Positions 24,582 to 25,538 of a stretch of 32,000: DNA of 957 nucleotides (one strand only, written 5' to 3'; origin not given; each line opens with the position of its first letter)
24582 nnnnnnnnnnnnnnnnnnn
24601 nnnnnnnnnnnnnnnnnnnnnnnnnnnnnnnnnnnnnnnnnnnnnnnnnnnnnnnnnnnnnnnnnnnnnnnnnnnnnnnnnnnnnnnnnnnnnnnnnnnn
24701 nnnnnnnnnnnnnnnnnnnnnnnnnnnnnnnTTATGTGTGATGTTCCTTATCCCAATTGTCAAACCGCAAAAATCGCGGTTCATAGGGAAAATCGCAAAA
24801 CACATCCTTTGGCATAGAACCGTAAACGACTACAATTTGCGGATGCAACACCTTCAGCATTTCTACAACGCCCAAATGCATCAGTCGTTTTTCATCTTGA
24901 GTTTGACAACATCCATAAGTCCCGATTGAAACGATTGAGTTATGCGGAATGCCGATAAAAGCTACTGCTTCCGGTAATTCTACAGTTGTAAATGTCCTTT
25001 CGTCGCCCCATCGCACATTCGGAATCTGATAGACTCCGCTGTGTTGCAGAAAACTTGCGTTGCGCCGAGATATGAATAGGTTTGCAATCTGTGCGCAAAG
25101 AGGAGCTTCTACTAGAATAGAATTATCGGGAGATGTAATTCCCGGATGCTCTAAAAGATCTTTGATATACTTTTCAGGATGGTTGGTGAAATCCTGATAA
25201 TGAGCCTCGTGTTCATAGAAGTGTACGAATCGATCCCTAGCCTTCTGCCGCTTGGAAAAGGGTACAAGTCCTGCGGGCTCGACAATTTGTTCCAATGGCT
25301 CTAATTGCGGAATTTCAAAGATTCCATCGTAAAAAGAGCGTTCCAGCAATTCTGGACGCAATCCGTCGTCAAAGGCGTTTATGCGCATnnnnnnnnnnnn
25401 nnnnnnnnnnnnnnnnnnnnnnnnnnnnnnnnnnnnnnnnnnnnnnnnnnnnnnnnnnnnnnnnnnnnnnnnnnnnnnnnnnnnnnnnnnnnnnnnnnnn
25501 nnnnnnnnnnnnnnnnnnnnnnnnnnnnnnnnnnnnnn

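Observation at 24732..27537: XRE repressor + ImmA/IrrE protease + stand-alone EndoU-like RNase + acidic partner + DUF4417-like gene: candidate undescribed signal-triggered toxin/defence module beside a Type III R-M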

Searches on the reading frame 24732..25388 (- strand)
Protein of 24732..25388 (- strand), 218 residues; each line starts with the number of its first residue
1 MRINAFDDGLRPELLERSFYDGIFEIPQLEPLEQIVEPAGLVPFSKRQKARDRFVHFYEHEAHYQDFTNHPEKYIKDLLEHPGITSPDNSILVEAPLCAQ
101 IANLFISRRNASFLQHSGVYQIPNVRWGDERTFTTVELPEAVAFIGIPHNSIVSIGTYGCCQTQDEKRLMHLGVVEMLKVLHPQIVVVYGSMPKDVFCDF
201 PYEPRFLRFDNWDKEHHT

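Call 3: search_protein_families(library=pfam, proteins=[window:24732-25388:-], max_evalue=1)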
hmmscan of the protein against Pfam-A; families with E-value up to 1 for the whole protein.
window:24732-25388:- (218 aa): 1 family
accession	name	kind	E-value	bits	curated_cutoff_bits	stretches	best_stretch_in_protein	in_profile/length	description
PF14386.11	DUF4417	-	8.6e-37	126.8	28.9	1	20-200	3-176/183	Domain of unknown function (DUF4417)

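Call 4: search_protein_families(library=padloc, proteins=[window:24732-25388:-], max_evalue=1)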
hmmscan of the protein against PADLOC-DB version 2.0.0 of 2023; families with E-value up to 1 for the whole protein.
window:24732-25388:- (218 aa): 0 families

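Call 8: search_protein_families(library=ncbifam, proteins=[window:24732-25388:-], max_evalue=1)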
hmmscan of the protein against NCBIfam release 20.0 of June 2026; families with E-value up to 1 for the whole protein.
window:24732-25388:- (218 aa): 0 families

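Call 9: search_protein_families(library=phrogs, proteins=[window:24732-25388:-], max_evalue=0.01)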
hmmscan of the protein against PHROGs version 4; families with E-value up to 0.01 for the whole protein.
window:24732-25388:- (218 aa): 2 families
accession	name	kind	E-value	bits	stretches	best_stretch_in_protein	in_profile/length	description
phrog_8680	-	unknown function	2.4e-28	99.8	1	21-196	28-196/221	-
phrog_940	-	DNA, RNA and nucleotide metabolism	1.2e-25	91.6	1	21-197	171-341/388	nuclease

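Call 25: find_homologous_proteins(query=window:24732-25388:-, max_evalue=0.001)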
Query window:24732-25388:- (218 aa): 692 proteins with E <= 0.001 among 760 candidates; the best 120 are listed.
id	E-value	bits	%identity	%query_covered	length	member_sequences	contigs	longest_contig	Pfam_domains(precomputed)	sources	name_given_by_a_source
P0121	1.4e-143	494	96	100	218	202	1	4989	PF14386.12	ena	-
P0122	6.8e-127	440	83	100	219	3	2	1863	PF14386.12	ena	-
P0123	2.1e-123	428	80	100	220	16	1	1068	PF14386.12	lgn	-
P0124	3.1e-123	428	82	99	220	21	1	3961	PF14386.12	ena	-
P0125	1.9e-122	425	80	99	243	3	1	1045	PF14386.12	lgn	-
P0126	9.7e-122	423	81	100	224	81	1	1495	PF14386.12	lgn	-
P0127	3.5e-119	415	79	100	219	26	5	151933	PF14386.12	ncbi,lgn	-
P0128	5.4e-118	411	85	100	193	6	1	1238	PF14386.12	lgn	-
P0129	1.4e-116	406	78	100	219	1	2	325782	PF14386.12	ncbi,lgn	-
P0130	3.9e-114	398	72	100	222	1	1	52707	PF14386.12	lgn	-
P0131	2.5e-113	395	73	100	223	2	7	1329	PF14386.12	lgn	-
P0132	6.7e-110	384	73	100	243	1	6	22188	PF14386.12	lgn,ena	-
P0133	4.7e-108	378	72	100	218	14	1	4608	PF14386.12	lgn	-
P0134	4.2e-104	365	70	100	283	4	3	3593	PF14386.12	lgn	-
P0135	4.0e-88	313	80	77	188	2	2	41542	PF14386.12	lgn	-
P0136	3.2e-84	300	76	75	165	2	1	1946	PF14386.12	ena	-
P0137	4.3e-66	241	73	72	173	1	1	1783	PF14386.12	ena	-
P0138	4.9e-65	237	49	96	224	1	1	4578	PF14386.12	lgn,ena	-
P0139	9.8e-65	236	47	97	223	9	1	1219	PF14386.12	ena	-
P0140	1.0e-64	236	47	96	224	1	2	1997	PF14386.12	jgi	jgi:hypothetical protein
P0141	3.6e-64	235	49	97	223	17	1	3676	PF14386.12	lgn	-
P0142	3.8e-64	235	49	97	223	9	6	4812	PF14386.12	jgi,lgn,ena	-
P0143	4.8e-64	234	49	95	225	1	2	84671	PF14386.12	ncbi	-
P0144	5.5e-63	231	47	97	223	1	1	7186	PF14386.12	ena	-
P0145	5.8e-63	231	47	96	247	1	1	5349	PF14386.12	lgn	-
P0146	6.1e-63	231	47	97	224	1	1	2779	PF14386.12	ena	-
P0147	6.6e-63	230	47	96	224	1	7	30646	PF14386.12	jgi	jgi:hypothetical protein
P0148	9.1e-63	230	49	94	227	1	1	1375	PF14386.12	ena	-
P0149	9.2e-63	230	47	96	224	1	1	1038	PF14386.12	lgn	-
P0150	1.1e-62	230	50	96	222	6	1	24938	PF14386.12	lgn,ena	-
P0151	1.2e-62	230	47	97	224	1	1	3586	PF14386.12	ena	-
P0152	1.3e-62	230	47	97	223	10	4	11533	PF14386.12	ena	-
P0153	1.8e-62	229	47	94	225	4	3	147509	PF14386.12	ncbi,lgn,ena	-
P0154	1.8e-62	229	47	97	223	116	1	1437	PF14386.12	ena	-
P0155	3.4e-62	228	46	96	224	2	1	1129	PF14386.12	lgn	-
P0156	4.2e-62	228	48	99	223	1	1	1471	PF14386.12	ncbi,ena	-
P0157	1.1e-61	226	47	96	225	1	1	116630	PF14386.12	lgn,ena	-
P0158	1.4e-61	226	46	97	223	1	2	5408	PF14386.12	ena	-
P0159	1.9e-61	226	46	94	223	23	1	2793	PF14386.12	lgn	-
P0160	4.2e-61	225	46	97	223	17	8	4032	PF14386.12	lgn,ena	-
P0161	5.0e-61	224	48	97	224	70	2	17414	PF14386.12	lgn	-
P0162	1.0e-60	223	47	97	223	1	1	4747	PF14386.12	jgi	-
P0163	1.2e-60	223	47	96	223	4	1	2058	PF14386.12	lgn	-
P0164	2.6e-60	222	47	94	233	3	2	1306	PF14386.12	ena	-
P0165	2.8e-60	222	47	96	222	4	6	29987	PF14386.12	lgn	-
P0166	3.4e-60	222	45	94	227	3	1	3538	PF14386.12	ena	-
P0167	4.4e-60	221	46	96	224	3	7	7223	PF14386.12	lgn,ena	-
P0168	8.5e-60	220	45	97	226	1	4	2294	PF14386.12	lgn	-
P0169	9.7e-60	220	47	94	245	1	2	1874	PF14386.12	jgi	jgi:hypothetical protein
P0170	1.4e-59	220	46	94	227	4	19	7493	PF14386.12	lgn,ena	-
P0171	1.5e-59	220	46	97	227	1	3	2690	PF14386.12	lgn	-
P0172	1.5e-59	220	46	96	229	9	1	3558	PF14386.12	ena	-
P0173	1.6e-59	219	47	94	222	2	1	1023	PF14386.12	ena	-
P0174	4.5e-59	218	46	97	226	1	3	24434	PF14386.12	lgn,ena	-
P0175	6.2e-59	217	47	97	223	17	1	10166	PF14386.12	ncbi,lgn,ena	-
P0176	6.4e-59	217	45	99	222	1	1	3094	PF14386.12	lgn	-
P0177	6.9e-59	217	46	97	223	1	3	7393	PF14386.12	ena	-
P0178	9.3e-59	217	46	94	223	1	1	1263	PF14386.12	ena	-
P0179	9.9e-59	217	46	94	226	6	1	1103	PF14386.12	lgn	-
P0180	1.0e-58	217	47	97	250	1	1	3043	PF14386.12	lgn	-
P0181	1.3e-58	216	46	94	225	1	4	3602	PF14386.12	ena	-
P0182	1.5e-58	216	44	96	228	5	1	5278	PF14386.12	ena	-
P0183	2.7e-58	215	48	97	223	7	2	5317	PF14386.12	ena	-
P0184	2.7e-58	215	46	97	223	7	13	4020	PF14386.12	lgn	-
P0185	4.0e-58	215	46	96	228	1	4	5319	PF14386.12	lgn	-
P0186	4.1e-58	215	45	98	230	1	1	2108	PF14386.12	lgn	-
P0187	4.6e-58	215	46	94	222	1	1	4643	PF14386.12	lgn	-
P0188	6.1e-58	214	44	94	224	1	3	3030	PF14386.12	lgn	-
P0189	7.0e-58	214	45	97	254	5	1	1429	PF14386.12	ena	-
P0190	8.8e-58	214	44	97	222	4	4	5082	PF14386.12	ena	-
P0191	1.1e-57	213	47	94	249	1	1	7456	PF14386.12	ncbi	-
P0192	1.1e-57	213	46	94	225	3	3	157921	PF14386.12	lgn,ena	-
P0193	1.3e-57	213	46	96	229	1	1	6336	PF14386.12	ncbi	-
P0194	1.3e-57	213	46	97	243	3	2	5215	PF14386.12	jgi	jgi:hypothetical protein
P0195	1.4e-57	213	44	95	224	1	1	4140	PF14386.12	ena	-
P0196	1.5e-57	213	44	95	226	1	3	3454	PF14386.12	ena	-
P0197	1.7e-57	213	46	94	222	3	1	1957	PF14386.12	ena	-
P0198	1.9e-57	213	45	94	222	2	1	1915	PF14386.12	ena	-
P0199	2.4e-57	212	46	94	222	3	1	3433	PF14386.12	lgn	-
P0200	2.6e-57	212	44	97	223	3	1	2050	PF14386.12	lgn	-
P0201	3.0e-57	212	45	97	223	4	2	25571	PF14386.12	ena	-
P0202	3.0e-57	212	46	99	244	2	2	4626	PF14386.12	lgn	-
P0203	3.0e-57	212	45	97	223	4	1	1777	PF14386.12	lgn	-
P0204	3.0e-57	212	44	96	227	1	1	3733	PF14386.12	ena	-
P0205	4.2e-57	212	46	96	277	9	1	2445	PF14386.12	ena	-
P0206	6.0e-57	211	43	98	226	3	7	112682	PF14386.12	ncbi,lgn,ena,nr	ncbi:MAG: DUF4417 domain-containing protein [Lachnospiraceae bacterium]|nr:DUF4417 domain-containing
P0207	6.6e-57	211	46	94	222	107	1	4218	PF14386.12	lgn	-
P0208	7.5e-57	211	45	98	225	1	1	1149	PF14386.12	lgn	-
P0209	7.6e-57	211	44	97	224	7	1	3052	PF14386.12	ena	-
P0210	9.2e-57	210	45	94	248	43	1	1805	PF14386.12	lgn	-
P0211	9.2e-57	210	45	97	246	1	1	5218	PF14386.12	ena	-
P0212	1.0e-56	210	45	94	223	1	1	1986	PF14386.12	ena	-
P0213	1.3e-56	210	46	94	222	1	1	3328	PF14386.12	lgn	-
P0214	1.3e-56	210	45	96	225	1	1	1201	PF14386.12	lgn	-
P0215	1.8e-56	209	44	94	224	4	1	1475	PF14386.12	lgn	-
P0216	1.8e-56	209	45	96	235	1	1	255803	PF14386.12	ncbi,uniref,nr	uniref:DUF4417 domain-containing protein n=1 Tax=Eubacterium cellulosolvens TaxID=29322 RepID=UPI000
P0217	1.9e-56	209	44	98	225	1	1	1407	PF14386.12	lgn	-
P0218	1.9e-56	209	43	97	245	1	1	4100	PF14386.12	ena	-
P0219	2.1e-56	209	46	97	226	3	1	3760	PF14386.12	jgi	-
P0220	2.1e-56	209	45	96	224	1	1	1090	PF14386.12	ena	-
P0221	2.2e-56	209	43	96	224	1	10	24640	PF14386.12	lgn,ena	-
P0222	2.2e-56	209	44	97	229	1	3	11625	PF14386.12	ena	-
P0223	2.3e-56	209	45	94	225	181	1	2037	PF14386.12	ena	-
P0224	2.3e-56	209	43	100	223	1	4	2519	PF14386.12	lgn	-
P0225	2.3e-56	209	42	98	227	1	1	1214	PF14386.12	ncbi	-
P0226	2.3e-56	209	45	97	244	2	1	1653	PF14386.12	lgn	-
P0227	2.4e-56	209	45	94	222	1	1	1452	PF14386.12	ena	-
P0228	2.4e-56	209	46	94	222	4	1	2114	PF14386.12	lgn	-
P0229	2.7e-56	209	45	94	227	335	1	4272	PF14386.12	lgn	-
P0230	2.8e-56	209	46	94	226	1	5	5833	PF14386.12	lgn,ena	-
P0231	2.9e-56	209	44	97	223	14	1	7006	PF14386.12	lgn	-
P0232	3.5e-56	208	45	96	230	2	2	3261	PF14386.12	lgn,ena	-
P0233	4.4e-56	208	43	97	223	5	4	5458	PF14386.12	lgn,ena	-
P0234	4.4e-56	208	42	97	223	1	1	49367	PF14386.12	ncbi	-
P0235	4.6e-56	208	45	95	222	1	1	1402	PF14386.12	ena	-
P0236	4.7e-56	208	45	96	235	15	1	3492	PF14386.12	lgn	-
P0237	5.1e-56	208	46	95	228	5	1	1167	PF14386.12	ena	-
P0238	6.0e-56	208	44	95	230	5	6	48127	PF14386.12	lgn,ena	-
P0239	7.1e-56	207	43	100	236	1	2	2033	PF14386.12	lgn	-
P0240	1.2e-55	207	42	97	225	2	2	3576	PF14386.12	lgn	-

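Call 31: search_solved_structures(query=A2, max_evalue=5)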
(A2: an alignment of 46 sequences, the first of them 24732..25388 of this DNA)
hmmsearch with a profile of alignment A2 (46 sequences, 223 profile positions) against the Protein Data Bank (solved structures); distinct sequences matched with E-value up to 5: 2.
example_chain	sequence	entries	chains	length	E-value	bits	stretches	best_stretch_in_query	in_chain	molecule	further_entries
5sva_T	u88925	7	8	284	0.34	13.7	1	47-109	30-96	Mediator of RNA polymerase II transcription subunit 4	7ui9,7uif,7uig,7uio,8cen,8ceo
5oqm_h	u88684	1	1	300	0.4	13.5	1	47-109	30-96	Mediator of RNA polymerase II transcription subunit 4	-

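Call 40: predict_structure(alignment_id=A2)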
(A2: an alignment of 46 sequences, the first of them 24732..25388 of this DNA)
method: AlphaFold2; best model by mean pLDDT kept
length: 218 residues; sequences in the alignment: 46
mean_pLDDT: 88.6   pTM: 0.87
mean pLDDT of the five models: 88.6, 88.3, 88.1, 88.0, 88.0
residues with pLDDT >= 90: 149; 70-90: 52; 50-70: 9; < 50: 8
segments of 3 or more residues with pLDDT < 50: 1-7
pLDDT, mean of each block of 10 residues (from residue 1): 50 92 96 94 92 85 79 96 87 81 92 97 91 92 95 88 90 96 95 92 91 76
secondary structure, 60 per line:
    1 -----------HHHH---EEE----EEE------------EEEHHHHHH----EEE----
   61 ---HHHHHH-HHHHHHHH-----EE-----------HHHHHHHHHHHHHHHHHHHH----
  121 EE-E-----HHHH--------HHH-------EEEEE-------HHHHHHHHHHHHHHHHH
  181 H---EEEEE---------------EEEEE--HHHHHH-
elements in order: H12-15 E19-21 E26-28 E41-43 H44-49 E54-56 H64-69 H71-78 H97-116 H130-133 E152-156 H164-181 E185-189 E205-209 H212-217

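Call 46: fold_search(model_id=the predicted structure, library=pdb)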
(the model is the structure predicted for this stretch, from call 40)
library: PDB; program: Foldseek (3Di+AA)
matches with E <= 10: 749; with E <= 0.001: 0
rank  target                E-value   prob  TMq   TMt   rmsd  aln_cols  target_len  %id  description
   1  9xvi_C                2.5e-02  0.21  0.24  0.09  13.5       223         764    8  Arabidopsis ISA2-ISA1-ISA1-ISA2 heterotetramer (released 2026-04-08)
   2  7a3x                  6.2e-02  0.69  0.39  0.26   5.4       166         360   15  tRNA-guanine transglycosylase C158S/C281S/Y330C/H333A mutant in complex with sulfolane (released 2021-06-16)
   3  9xvv_C                6.6e-02  0.13  0.24  0.09  13.4       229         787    8  Maltoheptaose-bound Arabidopsis ISA2-ISA1-ISA1 heterotrimer (released 2026-04-08)
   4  3cqi_A                7.1e-02  0.21  0.31  0.27   9.2       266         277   10  Crystal Structure of L-xylulose-5-phosphate 3-epimerase UlaE (form B) complex with sulfate (released 2008-11-25)
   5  8yec_A                8.0e-02  0.66  0.42  0.33   6.4       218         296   12  Crystal structure of L-ribulose 3-epimerase in complex with D-allulose (released 2025-02-12)
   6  3cqj_B                8.0e-02  0.21  0.30  0.26   8.8       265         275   10  Crystal Structure of L-xylulose-5-phosphate 3-epimerase UlaE (form B) complex with Zn2+ (released 2008-11-25)
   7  3cqj_A                9.1e-02  0.35  0.38  0.32   8.9       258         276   14  Crystal Structure of L-xylulose-5-phosphate 3-epimerase UlaE (form B) complex with Zn2+ (released 2008-11-25)
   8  6hze_A                1.0e-01  0.23  0.32  0.11  11.9       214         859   14  BP0997, GH138 enzyme targeting pectin rhamnogalacturonan II (released 2019-03-20)
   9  2e8y_A                1.0e-01  0.12  0.19  0.08  12.7       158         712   12  Crystal structure of pullulanase type I from Bacillus subtilis str. 168 (released 2008-02-19)
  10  7cj8_D                1.1e-01  0.33  0.34  0.28   7.2       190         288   13  Crystal structure of N-terminal His-tagged D-allulose 3-epimerase from Methylomonas sp. in complex with D-allulose (released 2021-04-21)
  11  5gqd_A                1.2e-01  0.23  0.31  0.19   7.6       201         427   10  Crystal structure of covalent glycosyl-enzyme intermediate of xylanase mutant (T82A, N127S, and E128H) from Streptomyc (released 2017-08-09)
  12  2cwn_A                1.3e-01  0.20  0.31  0.23   8.8       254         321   10  Crystal structure of mouse transaldolase (released 2005-12-22)
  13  6hzf_A                1.4e-01  0.18  0.26  0.09   8.4       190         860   11  BP0997, GH138 enzyme targeting pectin rhamnogalacturonan II (released 2019-03-20)
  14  6rg0_D                1.6e-01  0.38  0.40  0.39   6.0       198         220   11  Structure of pdxj (released 2020-05-13)
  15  8yec_E                1.6e-01  0.33  0.35  0.28   6.8       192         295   14  Crystal structure of L-ribulose 3-epimerase in complex with D-allulose (released 2025-02-12)
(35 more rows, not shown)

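Call 83: search_protein_families(library=pfam, alignment_id=A2, max_evalue=5)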
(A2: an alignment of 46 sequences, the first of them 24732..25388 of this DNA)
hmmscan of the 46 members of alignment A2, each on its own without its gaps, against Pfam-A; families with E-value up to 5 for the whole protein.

A. member 1, window:24732-25388:- (218 aa): 1 family
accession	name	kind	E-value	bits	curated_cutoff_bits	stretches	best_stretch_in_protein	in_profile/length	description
PF14386.11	DUF4417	-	8.6e-37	126.8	28.9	1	20-200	3-176/183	Domain of unknown function (DUF4417)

B. families by the number of members that match (of 46 scanned): 7 families
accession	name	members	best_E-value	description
PF14386.11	DUF4417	46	4.6e-54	Domain of unknown function (DUF4417)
PF17568.7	DUF5474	10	0.0014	Family of unknown function (DUF5474)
PF14639.11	YqgF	3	0.12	Holliday-junction resolvase-like of SPT6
PF24392.2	Parb-CE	2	0.14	ParB CE domain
PF23766.1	Matrix_Pneumo_C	1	0.021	Pneumovirus matrix protein C-terminal domain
PF22724.1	NCAB1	1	0.19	NACHT C-terminal Alpha/Beta 1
PF18925.5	DUF5675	1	0.22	Family of unknown function (DUF5675)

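Call 85: search_dna_similar(query=window:24732-25388:-, collection=phages, mode=protein, max_rows=12, rows=spread)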
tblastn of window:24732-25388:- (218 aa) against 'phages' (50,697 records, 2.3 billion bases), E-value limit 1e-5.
Records with a match: 491; places in all: 491; records where one place covers at least 80% of the query: 211.
Best place of each record, by identity: <60% 491.
By first word of the organism name: Mycobacterium 384; Streptococcus 57; Gordonia 28; Bacteriophage 12; Fromanvirus 4; Christensenellales 2; Lactococcus 1; Dulem 1; Roseburia 1; Dorea 1.
By host as written in the record: Mycobacterium smegmatis mc2 155 288; Mycobacterium smegmatis mc#155 56; - 24; Gordonia terrae 3612 24; Mycobacterium smegmatis mc2155 14; Mycobacterium smegamtis mc2 155 4; Mycobacterium tuberculosis; Mycobacterium smegmatis 4; Mycobacterium sp. 3; and 57 more.
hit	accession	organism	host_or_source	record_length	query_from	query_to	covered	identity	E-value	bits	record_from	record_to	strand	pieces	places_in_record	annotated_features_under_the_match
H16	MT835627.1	Bacteriophage sp.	human fecal samples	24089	2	217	99%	39.5%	2e-47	171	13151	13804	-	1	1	record has no annotation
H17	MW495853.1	Streptococcus phage A1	Streptococcus pyogenes ATCC 12202-B1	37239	21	192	79%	28.5%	2e-17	86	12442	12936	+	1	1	hypothetical protein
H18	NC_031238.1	Mycobacterium phage Catalina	Mycobacterium smegmatis mc2 155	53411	25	199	80%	27.1%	6e-14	76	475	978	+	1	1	nuclease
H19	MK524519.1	Mycobacterium phage Salz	Mycobacterium smegmatis mc2 155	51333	24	199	81%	26.0%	2e-13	74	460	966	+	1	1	1: hypothetical protein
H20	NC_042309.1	Mycobacterium phage Gladiator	Mycobacterium smegmatis mc2 155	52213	24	199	81%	25.4%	4e-13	73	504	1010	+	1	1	1: nuclease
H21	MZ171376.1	Mycobacterium phage Hoot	Mycobacterium smegmatis mc2155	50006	24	199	81%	24.9%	5e-11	67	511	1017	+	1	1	1: hypothetical protein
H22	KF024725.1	Mycobacterium phage Whirlwind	Mycobacterium smegamtis mc2 155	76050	26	192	77%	25.9%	7e-13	72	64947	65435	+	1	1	115: hypothetical protein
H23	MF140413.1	Mycobacterium phage Kingsolomon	Mycobacterium smegmatis mc2 155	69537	26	192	77%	25.3%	3e-12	71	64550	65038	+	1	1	111: hypothetical protein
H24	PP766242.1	Streptococcus phage phiGBSVK-F2_GBSInt11.1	Streptococcus agalactiae JN_AR_GBS259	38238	55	191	63%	29.9%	3e-15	79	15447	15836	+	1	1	DNA modification methylase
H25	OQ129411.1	Gordonia phage Battleship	Gordonia terrae CAG3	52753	26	199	80%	23.3%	6e-11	67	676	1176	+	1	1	2: hypothetical protein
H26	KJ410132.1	Mycobacterium phage 20ES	Mycobacterium smegmatis mc2155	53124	55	199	67%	25.5%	2e-10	66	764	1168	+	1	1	hypothetical protein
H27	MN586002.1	Mycobacterium phage BiancaTri92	Mycobacterium smegmatis mc2 155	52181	55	192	63%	23.9%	8e-11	66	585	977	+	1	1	1: hypothetical protein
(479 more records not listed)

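Call 86: fold_search(model_id=the predicted structure, library=viral)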
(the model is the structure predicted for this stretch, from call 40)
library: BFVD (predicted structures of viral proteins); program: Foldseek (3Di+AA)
matches with E <= 10: 332; with E <= 0.001: 3
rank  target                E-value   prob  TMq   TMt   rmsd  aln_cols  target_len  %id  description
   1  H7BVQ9                2.6e-16  1.00  0.79  0.55   5.3       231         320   22  (no name in the UniProt tables at hand)
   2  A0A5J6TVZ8            2.8e-15  1.00  0.79  0.62   3.8       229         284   24  (no name in the UniProt tables at hand)
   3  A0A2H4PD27            1.8e-07  1.00  0.47  0.58   2.4       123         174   25  (no name in the UniProt tables at hand)
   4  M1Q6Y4                2.3e-02  0.97  0.49  0.45   5.8       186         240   13  (no name in the UniProt tables at hand)
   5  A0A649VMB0            3.2e-02  0.90  0.49  0.40   5.7       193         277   14  Queuine tRNA-ribosyltransferase [Arthrobacter phage Mufasa8]
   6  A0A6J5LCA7            3.5e-02  0.82  0.43  0.36   7.5       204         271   12  Uncharacterized protein [uncultured Caudovirales phage]
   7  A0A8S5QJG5            4.8e-02  0.82  0.46  0.41   7.1       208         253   12  Uncharacterized protein [Siphoviridae sp. ctiOl67]
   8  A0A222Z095            5.8e-02  0.89  0.47  0.30   5.5       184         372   10  Queuine tRNA-ribosyltransferase [Mycobacterium phage Bella96]
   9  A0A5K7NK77            6.2e-02  0.18  0.26  0.18  11.2       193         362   11  Uncharacterized protein [Rothia phage Spartoi]
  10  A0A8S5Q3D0            8.0e-02  0.47  0.37  0.38   6.7       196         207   11  Queuine tRNA-ribosyltransferase catalytic subunit 1, Queuine, tRNA, RNA, TRANSFERASE [Siphoviridae sp. ctKHH22]
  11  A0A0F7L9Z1            1.1e-01  0.33  0.39  0.20  15.7       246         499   12  Uncharacterized protein [uncultured marine virus]
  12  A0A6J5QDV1            1.3e-01  0.47  0.39  0.29   6.6       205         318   12  Uncharacterized protein [uncultured Caudovirales phage]
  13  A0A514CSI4            1.4e-01  0.66  0.44  0.23   5.0       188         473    8  tRNA guanine transglycosylase [Achromobacter phage Motura]
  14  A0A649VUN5            1.4e-01  0.47  0.44  0.40  13.5       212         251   16  Queuine tRNA-ribosyltransferase [Mycobacterium phage Tinciduntsolum]
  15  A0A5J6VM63            1.5e-01  0.14  0.27  0.18  10.9       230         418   10  UV-endonuclease (Fragment) [Megaviridae environmental sample]
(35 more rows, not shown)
